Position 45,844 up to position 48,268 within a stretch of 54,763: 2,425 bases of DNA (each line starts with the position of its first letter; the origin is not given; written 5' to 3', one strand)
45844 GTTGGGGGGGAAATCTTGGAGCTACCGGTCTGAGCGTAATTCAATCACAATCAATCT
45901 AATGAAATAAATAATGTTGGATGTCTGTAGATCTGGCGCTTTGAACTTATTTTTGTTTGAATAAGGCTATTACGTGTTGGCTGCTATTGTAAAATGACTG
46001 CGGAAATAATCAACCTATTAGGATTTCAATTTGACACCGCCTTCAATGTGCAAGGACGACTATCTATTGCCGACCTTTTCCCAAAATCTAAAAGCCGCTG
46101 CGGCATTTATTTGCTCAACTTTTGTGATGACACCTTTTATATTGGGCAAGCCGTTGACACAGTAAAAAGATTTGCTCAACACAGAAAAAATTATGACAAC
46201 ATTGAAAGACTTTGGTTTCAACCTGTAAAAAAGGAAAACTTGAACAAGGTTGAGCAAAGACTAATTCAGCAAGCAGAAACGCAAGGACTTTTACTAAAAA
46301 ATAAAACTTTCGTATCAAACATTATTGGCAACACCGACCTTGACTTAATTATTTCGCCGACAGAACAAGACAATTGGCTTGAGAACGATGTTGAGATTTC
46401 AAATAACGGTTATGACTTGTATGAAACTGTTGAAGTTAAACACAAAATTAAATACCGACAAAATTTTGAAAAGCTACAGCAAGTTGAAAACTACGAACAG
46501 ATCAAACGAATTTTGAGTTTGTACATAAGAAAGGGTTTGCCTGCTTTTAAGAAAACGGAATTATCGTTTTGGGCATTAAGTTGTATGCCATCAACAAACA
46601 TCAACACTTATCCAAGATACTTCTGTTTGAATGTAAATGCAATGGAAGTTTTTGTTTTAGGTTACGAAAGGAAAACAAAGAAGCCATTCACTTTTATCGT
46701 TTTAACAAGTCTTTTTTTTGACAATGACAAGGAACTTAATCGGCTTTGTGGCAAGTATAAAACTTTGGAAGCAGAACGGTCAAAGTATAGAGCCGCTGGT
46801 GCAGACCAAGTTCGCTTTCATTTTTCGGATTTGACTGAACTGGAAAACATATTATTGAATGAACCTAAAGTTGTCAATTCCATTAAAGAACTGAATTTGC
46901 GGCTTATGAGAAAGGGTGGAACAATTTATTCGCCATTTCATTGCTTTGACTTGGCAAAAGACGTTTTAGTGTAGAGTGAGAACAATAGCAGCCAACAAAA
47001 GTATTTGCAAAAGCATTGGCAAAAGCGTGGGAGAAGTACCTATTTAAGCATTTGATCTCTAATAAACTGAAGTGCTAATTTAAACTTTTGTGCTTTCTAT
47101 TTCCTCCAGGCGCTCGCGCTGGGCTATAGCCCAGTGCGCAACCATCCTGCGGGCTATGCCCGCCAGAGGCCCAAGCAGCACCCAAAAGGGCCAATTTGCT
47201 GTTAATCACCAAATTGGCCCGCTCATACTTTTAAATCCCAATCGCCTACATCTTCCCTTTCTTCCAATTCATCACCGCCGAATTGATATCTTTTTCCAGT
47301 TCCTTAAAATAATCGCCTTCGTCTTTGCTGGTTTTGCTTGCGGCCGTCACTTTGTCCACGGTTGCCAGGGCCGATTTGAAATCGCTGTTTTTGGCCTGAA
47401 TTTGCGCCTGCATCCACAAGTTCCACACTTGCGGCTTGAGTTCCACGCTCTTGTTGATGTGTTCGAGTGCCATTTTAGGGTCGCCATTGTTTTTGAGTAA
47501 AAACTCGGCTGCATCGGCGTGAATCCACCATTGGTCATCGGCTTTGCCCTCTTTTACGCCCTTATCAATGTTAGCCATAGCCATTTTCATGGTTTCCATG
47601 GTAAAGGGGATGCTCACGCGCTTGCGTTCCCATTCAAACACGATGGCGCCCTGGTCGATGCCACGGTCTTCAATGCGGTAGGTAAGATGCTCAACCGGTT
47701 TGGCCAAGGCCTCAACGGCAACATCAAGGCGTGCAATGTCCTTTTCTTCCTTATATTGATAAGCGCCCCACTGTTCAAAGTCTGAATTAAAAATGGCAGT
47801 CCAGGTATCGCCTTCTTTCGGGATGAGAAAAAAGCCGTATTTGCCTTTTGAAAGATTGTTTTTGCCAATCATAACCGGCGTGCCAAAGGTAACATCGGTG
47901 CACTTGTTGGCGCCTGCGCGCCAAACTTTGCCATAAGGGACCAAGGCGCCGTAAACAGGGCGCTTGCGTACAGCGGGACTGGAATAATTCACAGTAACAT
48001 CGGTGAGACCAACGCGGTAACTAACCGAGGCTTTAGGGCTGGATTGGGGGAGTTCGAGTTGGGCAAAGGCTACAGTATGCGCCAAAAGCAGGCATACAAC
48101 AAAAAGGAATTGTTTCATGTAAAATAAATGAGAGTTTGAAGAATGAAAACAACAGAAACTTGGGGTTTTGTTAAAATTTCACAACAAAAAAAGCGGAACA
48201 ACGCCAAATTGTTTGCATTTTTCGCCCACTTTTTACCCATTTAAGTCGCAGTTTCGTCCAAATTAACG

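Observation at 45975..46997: Low-GC GIY-YIG nuclease gene clasped by a perfect 16-bp inverted repeat between convergent uvrB and DUF2911 genes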

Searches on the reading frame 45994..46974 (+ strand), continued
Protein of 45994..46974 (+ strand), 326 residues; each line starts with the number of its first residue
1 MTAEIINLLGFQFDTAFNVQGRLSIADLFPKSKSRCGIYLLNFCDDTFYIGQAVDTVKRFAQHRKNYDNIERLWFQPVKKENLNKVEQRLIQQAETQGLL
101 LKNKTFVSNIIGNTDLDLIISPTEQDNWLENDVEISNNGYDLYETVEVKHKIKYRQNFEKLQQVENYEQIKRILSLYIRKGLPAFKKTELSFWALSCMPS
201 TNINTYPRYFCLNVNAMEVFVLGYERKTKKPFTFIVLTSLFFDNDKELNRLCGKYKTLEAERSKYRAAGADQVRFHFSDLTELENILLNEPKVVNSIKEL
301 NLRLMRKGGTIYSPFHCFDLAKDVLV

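Call 74: search_protein_families(library=pfam, alignment_id=A1, max_evalue=0.01)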
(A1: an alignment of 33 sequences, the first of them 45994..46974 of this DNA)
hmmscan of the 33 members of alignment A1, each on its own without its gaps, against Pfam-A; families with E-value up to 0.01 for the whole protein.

A. member 1, window:45994-46974:+ (326 aa): 0 families

B. families by the number of members that match (of 33 scanned): 2 families
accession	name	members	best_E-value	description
PF01541.30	GIY-YIG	29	8.7e-06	GIY-YIG catalytic domain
PF23552.2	ParB_C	1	0.0068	ParB dimerisation domain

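Call 75: find_encoding_contigs(protein=P0003, flank=6000, max_places=3)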
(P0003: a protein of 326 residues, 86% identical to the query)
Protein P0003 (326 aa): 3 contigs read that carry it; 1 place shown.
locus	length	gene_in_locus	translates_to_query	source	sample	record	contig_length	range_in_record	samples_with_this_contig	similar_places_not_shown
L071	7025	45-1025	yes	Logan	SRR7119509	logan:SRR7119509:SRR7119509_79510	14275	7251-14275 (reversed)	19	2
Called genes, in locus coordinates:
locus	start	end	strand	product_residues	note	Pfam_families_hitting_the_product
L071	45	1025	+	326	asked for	-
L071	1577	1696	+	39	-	-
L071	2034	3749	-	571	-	PF01019:G_glu_transpept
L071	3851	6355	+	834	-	PF02585:PIG-L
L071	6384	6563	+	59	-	-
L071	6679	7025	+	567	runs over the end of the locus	PF00474:SSF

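Call 76: find_encoding_contigs(protein=P0005, flank=6000, max_places=3)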
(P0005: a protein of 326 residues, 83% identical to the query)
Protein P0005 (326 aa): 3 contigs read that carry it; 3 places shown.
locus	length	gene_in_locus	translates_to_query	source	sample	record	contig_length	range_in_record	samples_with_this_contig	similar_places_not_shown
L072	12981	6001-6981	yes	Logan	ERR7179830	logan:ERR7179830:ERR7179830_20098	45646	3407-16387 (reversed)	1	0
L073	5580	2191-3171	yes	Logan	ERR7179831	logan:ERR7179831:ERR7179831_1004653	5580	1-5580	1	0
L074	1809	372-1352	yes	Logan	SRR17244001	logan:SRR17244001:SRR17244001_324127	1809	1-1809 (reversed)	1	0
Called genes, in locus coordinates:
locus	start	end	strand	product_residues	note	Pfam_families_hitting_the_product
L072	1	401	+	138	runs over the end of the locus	PF10825:DUF2752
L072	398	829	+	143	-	PF09685:MamF_MmsF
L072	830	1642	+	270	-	PF01435:Peptidase_M48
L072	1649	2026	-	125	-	-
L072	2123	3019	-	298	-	PF00248:Aldo_ket_red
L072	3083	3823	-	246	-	PF01149:Fapy_DNA_glyco, PF06831:H2TH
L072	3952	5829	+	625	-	PF01433:Peptidase_M1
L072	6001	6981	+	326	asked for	-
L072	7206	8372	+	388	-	PF01266:DAO (faint), PF01494:FAD_binding_3, PF07992:Pyr_redox_2 (weak), PF13450:NAD_binding_8 (weak)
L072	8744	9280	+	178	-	PF02525:Flavodoxin_2, PF03358:FMN_red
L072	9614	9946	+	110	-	PF12844:HTH_19, PF13560:HTH_31, PF01381:HTH_3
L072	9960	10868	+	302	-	PF02086:MethyltransfD12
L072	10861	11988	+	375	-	PF09566:RE_SacI_N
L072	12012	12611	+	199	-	PF13676:TIR_2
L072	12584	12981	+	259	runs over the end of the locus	-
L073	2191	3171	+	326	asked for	-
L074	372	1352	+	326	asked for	-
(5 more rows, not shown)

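Call 79: find_related_loci(query=window:45994-46974:+, collection=metagenome_contigs, flank=10000)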
Query window:45994-46974:+ (326 aa) in metagenome_contigs; peptide patterns used: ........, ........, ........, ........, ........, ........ (x = any residue, [..] = any of these).
80 stretches matched a pattern; 5 encode a relative of the query (tblastn E <= 1e-3); 5 distinct loci.
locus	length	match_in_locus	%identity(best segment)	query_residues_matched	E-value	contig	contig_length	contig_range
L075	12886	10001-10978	82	1-326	0e+0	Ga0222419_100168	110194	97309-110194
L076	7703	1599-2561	75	5-325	3e-164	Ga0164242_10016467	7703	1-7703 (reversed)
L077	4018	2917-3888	66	1-324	7e-158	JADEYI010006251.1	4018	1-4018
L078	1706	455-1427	61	1-325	1e-120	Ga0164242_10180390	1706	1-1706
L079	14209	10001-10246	72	9-90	1e-37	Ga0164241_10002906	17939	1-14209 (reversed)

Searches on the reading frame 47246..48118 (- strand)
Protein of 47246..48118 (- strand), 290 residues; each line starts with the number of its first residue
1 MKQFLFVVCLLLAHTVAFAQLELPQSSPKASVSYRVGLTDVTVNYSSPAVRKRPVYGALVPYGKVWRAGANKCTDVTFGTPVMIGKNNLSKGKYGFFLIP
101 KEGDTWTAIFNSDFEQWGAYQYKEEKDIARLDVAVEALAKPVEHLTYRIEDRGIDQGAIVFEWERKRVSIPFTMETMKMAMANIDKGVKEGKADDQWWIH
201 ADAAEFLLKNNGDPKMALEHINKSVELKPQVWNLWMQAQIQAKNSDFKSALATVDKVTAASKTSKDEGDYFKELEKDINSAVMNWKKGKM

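Call 6: search_protein_families(library=pfam, proteins=[window:47246-48118:-], max_evalue=0.1)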
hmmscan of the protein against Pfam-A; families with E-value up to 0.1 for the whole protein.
window:47246-48118:- (290 aa): 4 families
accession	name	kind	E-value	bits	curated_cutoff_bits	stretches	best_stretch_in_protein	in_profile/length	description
PF11138.13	DUF2911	-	8.5e-49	165.6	27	1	27-172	1-145/145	Protein of unknown function (DUF2911)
PF13704.12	Glyco_tranf_2_4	-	0.032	15.2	27.5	1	160-212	45-89/98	Glycosyl transferase family 2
PF00515.34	TPR_1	-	0.068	13.5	27.8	0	208-230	11-33/34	Tetratricopeptide repeat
PF13181.12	TPR_8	-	0.082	13.6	25.7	0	207-230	10-33/34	Tetratricopeptide repeat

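Call 33: find_homologous_proteins(query=window:47246-48118:-, max_evalue=1e-40)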
Query window:47246-48118:- (290 aa): 511 proteins with E <= 1e-40 among 3246 candidates; the best 120 are listed.
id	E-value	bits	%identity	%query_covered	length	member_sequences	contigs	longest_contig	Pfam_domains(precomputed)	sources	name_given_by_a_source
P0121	9.3e-194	660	100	100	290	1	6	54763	PF11138.14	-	-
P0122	1.7e-142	492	75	99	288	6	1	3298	PF11138.14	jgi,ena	-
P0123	4.1e-137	474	73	94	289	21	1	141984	PF11138.14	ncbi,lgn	-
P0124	8.5e-135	467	73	94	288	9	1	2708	PF11138.14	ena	-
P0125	5.5e-124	431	66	93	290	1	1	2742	PF11138.14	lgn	-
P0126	2.1e-121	423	65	93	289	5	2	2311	PF11138.14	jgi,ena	-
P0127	3.1e-120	419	64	100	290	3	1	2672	PF11138.14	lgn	-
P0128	6.3e-118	411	62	98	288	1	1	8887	PF11138.14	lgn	-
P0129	1.3e-114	401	63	100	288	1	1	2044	PF11138.14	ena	-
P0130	1.4e-110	387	58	100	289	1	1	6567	PF11138.14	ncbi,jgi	jgi:hypothetical protein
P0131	4.9e-110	386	59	100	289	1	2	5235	PF11138.14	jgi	jgi:hypothetical protein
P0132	5.0e-110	386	60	100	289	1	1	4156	PF11138.14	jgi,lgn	jgi:hypothetical protein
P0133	1.2e-108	381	59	100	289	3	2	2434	PF11138.14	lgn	-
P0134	1.4e-108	381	60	94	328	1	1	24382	PF12569.15,PF11138.14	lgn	-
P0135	1.2e-104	368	59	100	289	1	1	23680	PF11138.14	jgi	jgi:hypothetical protein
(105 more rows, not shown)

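Call 34: find_encoding_contigs(protein=P0121, flank=5000, max_places=10)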
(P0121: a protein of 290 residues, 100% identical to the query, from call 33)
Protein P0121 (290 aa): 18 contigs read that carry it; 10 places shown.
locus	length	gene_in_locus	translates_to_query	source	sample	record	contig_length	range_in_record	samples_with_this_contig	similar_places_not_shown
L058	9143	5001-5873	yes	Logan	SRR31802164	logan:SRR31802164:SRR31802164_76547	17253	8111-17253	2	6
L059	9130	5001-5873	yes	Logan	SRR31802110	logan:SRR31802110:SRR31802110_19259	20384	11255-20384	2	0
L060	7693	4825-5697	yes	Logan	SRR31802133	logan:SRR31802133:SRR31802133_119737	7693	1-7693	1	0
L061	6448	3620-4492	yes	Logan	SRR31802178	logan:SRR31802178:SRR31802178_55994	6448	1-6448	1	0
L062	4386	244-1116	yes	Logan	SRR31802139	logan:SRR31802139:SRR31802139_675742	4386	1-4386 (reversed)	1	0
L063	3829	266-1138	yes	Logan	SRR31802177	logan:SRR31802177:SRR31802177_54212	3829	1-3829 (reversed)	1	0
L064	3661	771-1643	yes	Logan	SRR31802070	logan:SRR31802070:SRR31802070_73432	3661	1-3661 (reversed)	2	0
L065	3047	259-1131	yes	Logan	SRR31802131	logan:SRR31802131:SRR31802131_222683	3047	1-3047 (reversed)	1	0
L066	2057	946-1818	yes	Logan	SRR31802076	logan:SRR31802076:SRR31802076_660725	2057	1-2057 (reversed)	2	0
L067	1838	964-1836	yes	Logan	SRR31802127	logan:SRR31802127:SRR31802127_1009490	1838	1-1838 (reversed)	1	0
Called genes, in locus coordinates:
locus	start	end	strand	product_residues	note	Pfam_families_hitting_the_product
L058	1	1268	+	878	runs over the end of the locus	PF05359:DUF748, PF05170:AsmA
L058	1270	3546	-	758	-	PF00580:UvrD-helicase, PF13245:AAA_19, PF13604:AAA_30 (faint), PF13361:UvrD_C, PF13538:UvrD_C_2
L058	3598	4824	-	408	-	PF00375:SDF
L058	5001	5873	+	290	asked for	PF11138:DUF2911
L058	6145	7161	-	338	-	-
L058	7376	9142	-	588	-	?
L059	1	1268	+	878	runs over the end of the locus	PF05359:DUF748, PF05170:AsmA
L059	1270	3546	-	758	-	PF00580:UvrD-helicase, PF13245:AAA_19, PF13604:AAA_30 (faint), PF13361:UvrD_C, PF13538:UvrD_C_2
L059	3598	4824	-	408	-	PF00375:SDF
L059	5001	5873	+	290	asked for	PF11138:DUF2911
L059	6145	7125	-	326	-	-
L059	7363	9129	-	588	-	?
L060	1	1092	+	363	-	?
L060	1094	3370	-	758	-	PF00580:UvrD-helicase, PF13245:AAA_19, PF13604:AAA_30 (faint), PF13361:UvrD_C, PF13538:UvrD_C_2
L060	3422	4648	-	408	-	PF00375:SDF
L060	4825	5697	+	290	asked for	PF11138:DUF2911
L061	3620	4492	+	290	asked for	PF11138:DUF2911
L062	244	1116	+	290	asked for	PF11138:DUF2911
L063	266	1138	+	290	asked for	PF11138:DUF2911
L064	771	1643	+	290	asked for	PF11138:DUF2911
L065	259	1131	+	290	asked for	PF11138:DUF2911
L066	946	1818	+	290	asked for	PF11138:DUF2911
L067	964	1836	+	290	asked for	PF11138:DUF2911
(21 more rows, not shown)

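Call 35: find_encoding_contigs(protein=P0123, flank=6000, max_places=3)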
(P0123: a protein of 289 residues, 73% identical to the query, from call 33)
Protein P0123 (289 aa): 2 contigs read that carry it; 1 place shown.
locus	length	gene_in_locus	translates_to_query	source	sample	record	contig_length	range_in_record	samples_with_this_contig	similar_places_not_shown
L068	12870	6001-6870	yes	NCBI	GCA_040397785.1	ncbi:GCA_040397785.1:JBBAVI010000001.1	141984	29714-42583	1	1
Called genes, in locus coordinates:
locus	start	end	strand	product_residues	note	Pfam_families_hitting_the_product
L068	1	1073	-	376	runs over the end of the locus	PF16396:DUF5005, PF13810:DUF4185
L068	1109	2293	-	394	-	PF16396:DUF5005, PF13810:DUF4185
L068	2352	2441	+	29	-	-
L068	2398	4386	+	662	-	PF03629:SASA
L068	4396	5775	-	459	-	PF00375:SDF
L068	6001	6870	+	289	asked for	PF11138:DUF2911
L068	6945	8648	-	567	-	PF00474:SSF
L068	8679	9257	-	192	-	-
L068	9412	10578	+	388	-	PF01266:DAO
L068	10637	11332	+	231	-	-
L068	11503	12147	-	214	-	PF12900:Pyridox_ox_2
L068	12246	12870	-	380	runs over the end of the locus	PF04055:Radical_SAM, PF19288:CofH_C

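Call 39: find_encoding_contigs(protein=P0122, flank=4000, max_places=3)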
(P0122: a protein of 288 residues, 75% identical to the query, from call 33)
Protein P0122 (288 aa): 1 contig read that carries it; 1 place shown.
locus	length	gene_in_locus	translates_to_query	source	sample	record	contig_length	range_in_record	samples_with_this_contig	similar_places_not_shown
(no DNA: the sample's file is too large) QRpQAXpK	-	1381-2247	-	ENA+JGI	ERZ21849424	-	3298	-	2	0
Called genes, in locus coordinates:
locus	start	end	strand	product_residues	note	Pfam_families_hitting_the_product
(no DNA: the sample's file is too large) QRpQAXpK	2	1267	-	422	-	?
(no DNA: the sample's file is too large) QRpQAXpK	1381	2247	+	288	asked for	PF11138:DUF2911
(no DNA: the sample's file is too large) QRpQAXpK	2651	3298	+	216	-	?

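Call 40: find_encoding_contigs(protein=P0128, flank=5000, max_places=3)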
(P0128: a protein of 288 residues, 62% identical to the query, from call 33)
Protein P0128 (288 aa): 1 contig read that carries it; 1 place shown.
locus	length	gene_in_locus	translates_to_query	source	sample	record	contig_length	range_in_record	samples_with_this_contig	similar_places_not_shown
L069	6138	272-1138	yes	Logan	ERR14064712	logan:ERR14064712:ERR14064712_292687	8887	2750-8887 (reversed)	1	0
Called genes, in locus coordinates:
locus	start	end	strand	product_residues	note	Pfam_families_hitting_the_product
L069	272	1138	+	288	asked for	PF11138:DUF2911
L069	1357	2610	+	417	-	PF00291:PALP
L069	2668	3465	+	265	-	PF00290:Trp_syntA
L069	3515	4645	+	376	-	PF00793:DAHP_synth_1, PF01817:CM_2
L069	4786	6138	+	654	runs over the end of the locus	PF12969:DUF3857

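Call 41: find_encoding_contigs(protein=P0134, flank=5000, max_places=3)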
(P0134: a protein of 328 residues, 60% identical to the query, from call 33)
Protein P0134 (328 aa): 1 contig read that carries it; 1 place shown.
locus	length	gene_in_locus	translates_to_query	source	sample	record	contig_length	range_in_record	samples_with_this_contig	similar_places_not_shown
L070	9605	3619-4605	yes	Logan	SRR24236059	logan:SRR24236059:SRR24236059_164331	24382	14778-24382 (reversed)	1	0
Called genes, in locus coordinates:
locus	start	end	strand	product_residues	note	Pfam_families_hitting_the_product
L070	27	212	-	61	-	-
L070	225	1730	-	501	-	PF00749:tRNA-synt_1c, PF19269:Anticodon_2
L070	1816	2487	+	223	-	PF01522:Polysacc_deac_1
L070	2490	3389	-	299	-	PF01145:Band_7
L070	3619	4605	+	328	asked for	PF11138:DUF2911, PF12569:NatA_aux_su (weak)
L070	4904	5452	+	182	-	PF14065:Pvc16_N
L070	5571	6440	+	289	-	-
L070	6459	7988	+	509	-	PF04984:Phage_sheath_1 (weak), PF17482:Phage_sheath_1C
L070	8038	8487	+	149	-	PF06841:Phage_T4_gp19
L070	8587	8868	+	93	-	PF19265:DUF5908 (weak)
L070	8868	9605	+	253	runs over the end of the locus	PF19266:CIS_tube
